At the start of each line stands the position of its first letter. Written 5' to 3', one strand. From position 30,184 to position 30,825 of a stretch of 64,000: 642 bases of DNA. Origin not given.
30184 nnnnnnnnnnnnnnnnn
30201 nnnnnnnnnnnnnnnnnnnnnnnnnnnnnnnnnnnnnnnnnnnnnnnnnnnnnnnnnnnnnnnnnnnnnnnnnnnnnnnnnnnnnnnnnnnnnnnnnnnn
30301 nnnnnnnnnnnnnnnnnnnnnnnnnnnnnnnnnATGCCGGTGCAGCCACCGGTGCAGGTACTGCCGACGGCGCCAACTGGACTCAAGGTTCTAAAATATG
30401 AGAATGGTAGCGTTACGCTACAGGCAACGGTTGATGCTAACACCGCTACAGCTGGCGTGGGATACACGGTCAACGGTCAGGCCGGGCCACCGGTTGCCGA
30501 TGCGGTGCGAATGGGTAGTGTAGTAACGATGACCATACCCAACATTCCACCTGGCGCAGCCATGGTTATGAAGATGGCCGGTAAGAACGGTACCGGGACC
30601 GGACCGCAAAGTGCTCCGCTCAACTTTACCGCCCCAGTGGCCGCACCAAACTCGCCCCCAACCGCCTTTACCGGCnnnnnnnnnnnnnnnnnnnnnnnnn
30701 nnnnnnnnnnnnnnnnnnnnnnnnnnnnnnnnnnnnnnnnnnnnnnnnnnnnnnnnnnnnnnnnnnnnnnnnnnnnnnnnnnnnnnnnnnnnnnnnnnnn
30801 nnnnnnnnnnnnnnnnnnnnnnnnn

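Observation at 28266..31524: Tandem secreted clan GH-A-like hydrolases, one with duplicated CBM-like modules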

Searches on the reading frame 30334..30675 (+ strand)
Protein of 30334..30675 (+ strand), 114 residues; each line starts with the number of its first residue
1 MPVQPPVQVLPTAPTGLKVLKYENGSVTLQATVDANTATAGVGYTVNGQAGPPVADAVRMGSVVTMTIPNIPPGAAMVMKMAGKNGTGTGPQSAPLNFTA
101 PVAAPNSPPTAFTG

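Call 50: search_protein_families(library=pfam, proteins=[window:30334-30675:+], max_evalue=10)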
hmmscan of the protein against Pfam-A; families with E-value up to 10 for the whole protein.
seq(114 aa): 1 family
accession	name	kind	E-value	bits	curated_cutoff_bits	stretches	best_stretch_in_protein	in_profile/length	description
PF00041.27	fn3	-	0.15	12.7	25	1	13-98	2-83/84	Fibronectin type III domain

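Call 94: search_solved_structures(query=A6, max_evalue=1, show_alignments=1)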
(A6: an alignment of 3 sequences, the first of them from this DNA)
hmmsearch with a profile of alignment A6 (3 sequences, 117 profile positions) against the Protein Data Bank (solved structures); distinct sequences matched with E-value up to 1: 20.
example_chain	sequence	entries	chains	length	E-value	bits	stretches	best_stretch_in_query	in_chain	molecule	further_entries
7ona_A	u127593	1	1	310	3.3e-05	27.4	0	90-111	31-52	SAKe6AC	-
8pjr_A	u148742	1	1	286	0.00011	25.7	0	90-111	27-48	SAKe6AC-LB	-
7ndg_B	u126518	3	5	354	0.00067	23.2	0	9-110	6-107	Neogenin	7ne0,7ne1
7y8s_A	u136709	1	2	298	0.0024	21.4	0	64-109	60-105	Dscam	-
6tpw_A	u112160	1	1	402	0.0086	19.6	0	11-109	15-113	Receptor-type tyrosine-protein phosphatase F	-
1x5f_A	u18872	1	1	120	0.017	18.7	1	37-106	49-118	Neogenin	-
6tpv_A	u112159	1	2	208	0.019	18.5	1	11-109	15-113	Receptor-type tyrosine-protein phosphatase F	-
2e3v_A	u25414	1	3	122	0.063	16.8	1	57-109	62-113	Neural cell adhesion molecule 1, 140 kDa isoform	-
2doc_A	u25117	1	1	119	0.2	15.2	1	10-107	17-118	Neural cell adhesion molecule 2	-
4go6_B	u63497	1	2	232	0.22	15.1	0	69-98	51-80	HCF C-terminal chain 1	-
1p6a_A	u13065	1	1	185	0.24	15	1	32-87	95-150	Fiber protein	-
4pln_C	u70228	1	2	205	0.24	14.9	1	9-110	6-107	Neogenin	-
1p69_A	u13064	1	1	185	0.34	14.5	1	32-87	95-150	Fiber protein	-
1kac_A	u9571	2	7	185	0.34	14.5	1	32-87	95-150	PROTEIN (FIBER KNOB PROTEIN)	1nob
2vkw_A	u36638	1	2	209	0.34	14.5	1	57-108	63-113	NEURAL CELL ADHESION MOLECULE 1,140 KDA ISOFORM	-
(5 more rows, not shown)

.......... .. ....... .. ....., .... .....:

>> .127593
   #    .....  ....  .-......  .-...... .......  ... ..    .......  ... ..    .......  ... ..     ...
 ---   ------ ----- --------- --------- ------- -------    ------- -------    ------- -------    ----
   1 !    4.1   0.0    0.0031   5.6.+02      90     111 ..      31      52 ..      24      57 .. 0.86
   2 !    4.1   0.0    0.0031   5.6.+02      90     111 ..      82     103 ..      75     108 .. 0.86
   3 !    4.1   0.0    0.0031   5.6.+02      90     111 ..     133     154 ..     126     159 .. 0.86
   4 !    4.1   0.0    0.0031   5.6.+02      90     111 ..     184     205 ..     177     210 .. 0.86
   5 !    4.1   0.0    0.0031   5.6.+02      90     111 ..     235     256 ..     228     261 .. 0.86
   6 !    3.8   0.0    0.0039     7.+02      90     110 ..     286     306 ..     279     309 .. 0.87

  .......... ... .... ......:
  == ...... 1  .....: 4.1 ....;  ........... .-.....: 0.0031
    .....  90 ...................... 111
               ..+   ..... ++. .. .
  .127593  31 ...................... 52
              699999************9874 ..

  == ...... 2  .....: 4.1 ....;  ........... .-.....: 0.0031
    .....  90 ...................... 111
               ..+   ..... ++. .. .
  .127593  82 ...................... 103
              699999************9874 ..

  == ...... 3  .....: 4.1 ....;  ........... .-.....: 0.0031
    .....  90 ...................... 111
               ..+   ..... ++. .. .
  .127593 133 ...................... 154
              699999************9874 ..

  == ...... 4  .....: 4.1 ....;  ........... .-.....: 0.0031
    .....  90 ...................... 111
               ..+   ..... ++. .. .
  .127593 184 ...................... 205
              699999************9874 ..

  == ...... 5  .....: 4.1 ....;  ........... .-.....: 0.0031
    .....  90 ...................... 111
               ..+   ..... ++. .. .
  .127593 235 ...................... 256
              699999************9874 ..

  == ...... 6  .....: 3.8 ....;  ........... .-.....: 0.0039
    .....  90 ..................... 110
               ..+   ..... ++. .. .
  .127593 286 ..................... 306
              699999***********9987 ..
